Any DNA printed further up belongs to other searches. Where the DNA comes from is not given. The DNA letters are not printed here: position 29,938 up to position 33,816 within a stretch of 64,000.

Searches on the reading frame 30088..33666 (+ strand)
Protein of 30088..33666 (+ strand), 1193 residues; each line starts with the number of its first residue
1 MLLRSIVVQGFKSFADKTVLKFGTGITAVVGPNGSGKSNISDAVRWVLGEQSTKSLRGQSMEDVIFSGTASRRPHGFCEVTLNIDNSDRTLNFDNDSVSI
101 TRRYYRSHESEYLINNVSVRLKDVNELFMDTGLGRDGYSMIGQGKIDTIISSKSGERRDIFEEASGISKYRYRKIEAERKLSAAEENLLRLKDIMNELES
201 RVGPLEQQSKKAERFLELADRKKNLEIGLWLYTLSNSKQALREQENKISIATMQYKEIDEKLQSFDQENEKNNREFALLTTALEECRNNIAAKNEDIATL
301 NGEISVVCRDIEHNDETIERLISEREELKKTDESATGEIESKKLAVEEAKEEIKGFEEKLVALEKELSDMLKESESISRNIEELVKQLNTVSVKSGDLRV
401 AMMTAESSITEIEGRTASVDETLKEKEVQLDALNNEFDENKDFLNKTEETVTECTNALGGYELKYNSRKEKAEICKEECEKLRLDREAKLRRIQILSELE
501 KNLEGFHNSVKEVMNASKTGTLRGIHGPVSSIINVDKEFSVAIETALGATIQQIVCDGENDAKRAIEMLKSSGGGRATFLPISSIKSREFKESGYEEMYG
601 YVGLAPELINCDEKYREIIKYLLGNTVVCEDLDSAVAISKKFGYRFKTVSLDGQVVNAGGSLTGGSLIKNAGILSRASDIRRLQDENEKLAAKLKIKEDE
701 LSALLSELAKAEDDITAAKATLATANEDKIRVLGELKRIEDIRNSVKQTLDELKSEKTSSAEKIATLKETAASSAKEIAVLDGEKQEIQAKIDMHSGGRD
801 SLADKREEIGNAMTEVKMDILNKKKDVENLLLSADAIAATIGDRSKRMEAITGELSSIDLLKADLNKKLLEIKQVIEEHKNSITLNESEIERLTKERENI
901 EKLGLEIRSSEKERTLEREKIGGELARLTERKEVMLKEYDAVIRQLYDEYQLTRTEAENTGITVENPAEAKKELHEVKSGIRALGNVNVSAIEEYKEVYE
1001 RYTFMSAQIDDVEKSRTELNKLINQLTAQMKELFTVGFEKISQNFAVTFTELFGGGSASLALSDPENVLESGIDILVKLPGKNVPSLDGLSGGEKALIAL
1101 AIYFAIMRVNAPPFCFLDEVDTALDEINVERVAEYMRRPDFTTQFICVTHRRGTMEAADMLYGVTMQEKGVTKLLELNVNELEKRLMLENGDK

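Call 60: search_protein_families(library=pfam, proteins=[window:30088-33666:+], max_evalue=0.00001)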
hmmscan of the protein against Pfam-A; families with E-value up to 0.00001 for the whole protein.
window:30088-33666:+ (1193 aa): 5 families
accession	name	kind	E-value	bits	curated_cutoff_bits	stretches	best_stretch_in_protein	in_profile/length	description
PF02463.25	SMC_N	-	4.6e-66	222.8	40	1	3-1172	2-219/220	RecF/RecN/SMC N terminal domain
PF06470.18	SMC_hinge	-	1.6e-31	109.5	22.5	1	523-638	2-115/116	SMC proteins Flexible Hinge Domain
PF13175.12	AAA_15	-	1.7e-14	54.7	32.1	1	1-388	1-278/374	AAA ATPase domain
PF13476.12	AAA_23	-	1e-13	52.8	27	1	5-267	1-198/201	AAA domain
PF13304.12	AAA_21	-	2.1e-10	41.6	27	1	26-100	1-83/304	AAA domain, putative AbiEii toxin, Type IV TA system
